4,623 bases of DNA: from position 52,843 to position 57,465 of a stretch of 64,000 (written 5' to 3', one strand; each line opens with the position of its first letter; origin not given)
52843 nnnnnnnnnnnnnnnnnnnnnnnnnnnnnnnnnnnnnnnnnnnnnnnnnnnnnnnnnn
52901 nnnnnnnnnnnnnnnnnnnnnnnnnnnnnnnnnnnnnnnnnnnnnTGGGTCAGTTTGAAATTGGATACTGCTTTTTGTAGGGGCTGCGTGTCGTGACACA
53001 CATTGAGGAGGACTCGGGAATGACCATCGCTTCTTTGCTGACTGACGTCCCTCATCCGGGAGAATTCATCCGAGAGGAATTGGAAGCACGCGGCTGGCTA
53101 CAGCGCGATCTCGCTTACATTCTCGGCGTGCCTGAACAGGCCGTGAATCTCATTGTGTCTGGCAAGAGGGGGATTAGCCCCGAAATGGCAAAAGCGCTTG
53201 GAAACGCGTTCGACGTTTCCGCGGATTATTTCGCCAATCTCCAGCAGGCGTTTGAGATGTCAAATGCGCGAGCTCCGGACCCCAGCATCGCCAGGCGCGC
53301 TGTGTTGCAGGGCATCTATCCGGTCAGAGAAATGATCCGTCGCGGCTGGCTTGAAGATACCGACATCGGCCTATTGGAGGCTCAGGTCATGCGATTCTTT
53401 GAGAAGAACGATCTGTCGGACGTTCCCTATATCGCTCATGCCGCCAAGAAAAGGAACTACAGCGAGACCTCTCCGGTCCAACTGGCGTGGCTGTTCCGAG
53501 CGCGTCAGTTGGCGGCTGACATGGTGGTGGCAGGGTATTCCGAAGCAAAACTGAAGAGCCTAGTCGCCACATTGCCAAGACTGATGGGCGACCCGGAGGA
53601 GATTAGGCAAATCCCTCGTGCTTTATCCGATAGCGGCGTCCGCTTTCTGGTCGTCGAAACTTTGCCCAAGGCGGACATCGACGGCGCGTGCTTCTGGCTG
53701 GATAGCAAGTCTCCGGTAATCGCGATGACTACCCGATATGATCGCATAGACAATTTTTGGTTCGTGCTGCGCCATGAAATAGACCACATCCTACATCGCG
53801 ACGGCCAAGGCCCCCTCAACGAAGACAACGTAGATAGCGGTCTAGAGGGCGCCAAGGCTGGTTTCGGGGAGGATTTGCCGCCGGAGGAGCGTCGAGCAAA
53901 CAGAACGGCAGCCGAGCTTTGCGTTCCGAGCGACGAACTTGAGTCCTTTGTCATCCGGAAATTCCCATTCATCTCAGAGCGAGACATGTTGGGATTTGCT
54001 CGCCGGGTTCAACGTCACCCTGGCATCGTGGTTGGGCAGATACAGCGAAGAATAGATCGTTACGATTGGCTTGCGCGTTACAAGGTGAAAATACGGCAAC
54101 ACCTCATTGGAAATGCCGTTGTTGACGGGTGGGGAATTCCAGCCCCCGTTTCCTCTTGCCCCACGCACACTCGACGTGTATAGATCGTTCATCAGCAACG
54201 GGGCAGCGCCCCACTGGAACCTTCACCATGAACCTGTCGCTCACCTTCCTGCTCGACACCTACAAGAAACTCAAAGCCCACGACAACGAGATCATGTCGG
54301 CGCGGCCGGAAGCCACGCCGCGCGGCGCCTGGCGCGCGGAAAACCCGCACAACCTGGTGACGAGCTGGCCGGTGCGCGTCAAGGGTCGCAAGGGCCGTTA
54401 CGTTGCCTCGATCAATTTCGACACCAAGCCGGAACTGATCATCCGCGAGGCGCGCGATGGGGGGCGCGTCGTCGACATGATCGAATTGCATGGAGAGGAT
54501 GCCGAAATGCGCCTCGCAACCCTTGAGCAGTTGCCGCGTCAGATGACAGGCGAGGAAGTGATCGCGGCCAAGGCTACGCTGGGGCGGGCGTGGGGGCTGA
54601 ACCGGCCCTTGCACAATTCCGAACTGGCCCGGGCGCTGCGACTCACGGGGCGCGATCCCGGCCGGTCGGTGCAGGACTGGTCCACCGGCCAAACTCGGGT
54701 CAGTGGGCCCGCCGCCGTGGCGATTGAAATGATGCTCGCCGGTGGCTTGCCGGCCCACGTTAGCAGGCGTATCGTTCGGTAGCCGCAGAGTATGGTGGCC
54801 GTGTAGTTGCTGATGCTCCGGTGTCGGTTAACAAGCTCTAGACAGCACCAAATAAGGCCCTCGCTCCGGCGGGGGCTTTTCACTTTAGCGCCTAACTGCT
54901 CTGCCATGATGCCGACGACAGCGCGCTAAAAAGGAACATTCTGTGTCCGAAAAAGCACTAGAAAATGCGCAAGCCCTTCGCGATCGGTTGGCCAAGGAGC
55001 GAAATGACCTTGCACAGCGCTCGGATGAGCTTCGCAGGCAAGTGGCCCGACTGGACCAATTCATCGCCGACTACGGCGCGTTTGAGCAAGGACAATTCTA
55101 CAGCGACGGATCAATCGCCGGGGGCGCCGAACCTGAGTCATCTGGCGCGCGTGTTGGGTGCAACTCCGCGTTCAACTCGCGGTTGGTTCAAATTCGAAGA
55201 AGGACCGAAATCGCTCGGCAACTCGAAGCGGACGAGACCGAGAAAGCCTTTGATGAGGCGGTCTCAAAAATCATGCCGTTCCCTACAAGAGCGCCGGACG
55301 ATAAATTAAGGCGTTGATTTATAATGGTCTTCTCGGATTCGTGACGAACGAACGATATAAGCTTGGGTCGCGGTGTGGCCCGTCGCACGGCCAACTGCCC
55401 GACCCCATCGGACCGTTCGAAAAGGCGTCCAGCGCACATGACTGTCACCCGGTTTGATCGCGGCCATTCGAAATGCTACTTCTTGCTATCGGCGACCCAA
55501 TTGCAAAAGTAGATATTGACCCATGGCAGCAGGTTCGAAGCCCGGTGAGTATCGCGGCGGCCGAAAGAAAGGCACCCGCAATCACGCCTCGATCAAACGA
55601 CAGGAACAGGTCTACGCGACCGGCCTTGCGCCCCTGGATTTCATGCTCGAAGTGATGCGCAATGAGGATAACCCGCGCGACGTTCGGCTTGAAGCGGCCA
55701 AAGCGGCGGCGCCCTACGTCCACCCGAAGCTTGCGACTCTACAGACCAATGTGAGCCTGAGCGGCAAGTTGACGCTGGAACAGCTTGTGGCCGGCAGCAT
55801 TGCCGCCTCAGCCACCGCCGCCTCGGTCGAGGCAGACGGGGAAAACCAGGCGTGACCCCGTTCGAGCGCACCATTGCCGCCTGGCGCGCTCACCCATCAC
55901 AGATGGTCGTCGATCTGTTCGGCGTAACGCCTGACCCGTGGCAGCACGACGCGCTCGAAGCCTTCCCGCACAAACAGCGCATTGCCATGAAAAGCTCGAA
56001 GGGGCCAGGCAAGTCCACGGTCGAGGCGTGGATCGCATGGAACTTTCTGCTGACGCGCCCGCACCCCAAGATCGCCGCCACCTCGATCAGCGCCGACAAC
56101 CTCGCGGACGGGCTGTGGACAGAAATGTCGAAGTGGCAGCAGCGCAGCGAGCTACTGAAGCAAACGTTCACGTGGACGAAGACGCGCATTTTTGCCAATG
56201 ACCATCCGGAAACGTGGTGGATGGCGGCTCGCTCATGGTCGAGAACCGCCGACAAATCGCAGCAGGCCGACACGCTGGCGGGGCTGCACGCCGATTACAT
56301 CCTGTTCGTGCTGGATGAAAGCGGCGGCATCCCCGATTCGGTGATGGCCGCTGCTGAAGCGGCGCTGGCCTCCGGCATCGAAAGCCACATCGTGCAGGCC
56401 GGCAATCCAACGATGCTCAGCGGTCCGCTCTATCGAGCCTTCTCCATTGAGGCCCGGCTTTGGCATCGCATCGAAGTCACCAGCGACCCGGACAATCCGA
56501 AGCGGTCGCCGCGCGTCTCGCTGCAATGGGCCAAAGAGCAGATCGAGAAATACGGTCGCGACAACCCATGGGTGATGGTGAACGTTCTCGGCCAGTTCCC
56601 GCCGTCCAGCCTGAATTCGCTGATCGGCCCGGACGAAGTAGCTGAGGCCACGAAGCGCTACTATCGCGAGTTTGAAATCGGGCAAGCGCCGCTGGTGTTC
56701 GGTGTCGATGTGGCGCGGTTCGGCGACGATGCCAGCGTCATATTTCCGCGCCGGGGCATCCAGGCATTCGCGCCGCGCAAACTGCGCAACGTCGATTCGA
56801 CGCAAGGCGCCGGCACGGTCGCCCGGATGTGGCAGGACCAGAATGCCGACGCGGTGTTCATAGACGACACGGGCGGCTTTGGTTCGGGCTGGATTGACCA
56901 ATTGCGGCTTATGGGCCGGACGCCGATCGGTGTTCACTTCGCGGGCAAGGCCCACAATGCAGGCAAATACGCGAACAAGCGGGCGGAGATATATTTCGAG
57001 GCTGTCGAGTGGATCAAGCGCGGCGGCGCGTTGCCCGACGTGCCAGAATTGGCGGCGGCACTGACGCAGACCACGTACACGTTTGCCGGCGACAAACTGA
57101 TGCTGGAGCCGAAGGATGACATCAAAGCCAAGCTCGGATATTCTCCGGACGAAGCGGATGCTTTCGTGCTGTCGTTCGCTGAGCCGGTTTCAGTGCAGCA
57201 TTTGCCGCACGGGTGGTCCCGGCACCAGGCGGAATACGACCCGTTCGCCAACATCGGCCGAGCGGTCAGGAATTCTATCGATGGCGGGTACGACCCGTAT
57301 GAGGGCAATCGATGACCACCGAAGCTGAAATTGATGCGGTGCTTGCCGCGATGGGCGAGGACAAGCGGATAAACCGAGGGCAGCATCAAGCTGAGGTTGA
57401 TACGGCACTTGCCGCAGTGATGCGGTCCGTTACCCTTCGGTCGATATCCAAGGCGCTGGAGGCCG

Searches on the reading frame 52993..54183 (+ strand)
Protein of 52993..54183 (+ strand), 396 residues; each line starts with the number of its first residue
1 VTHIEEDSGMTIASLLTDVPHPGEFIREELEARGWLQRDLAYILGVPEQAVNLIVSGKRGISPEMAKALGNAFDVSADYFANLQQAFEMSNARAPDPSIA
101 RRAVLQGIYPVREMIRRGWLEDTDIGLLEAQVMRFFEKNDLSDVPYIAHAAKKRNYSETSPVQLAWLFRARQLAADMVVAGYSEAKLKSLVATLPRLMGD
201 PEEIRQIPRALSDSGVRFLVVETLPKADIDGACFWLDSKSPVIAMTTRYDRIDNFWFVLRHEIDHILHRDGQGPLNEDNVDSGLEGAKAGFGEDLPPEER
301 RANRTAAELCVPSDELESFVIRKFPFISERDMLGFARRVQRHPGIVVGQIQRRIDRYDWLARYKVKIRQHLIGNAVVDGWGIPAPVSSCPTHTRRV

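Call 68: search_protein_families(library=pfam, proteins=[window:52993-54183:+], max_evalue=0.001)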
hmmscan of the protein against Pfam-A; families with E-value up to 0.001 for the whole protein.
window:52993-54183:+ (396 aa): 2 families
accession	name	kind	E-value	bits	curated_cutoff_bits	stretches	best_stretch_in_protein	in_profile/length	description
PF01381.28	HTH_3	-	1.4e-09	38.3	23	1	26-80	1-55/55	Helix-turn-helix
PF06114.19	Peptidase_M78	-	1.8e-05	25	22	1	222-318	11-94/123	IrrE N-terminal-like domain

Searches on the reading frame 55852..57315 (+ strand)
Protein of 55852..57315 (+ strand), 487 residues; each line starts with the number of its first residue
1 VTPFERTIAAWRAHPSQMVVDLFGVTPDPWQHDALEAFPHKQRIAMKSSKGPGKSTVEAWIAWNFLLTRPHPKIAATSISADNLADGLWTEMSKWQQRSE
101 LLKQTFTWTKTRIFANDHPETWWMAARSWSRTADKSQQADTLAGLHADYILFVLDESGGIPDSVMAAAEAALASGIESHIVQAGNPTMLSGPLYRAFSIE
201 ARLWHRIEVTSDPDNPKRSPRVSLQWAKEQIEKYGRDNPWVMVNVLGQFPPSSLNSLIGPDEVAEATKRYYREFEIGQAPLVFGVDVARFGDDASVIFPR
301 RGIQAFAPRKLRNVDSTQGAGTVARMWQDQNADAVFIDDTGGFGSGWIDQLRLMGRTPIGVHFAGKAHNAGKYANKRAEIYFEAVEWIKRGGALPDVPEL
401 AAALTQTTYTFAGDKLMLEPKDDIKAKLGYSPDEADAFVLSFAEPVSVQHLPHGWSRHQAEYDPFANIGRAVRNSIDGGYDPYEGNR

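Call 11: search_protein_families(library=phrogs, proteins=[window:55852-57315:+], max_evalue=0.001)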
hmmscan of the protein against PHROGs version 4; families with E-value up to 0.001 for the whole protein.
window:55852-57315:+ (487 aa): 2 families
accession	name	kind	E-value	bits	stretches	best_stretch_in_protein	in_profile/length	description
phrog_5902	-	unknown function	3.7e-42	145.9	1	8-324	15-329/359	-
phrog_2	-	head and packaging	3.3e-30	106.5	1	23-459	262-604/807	terminase large subunit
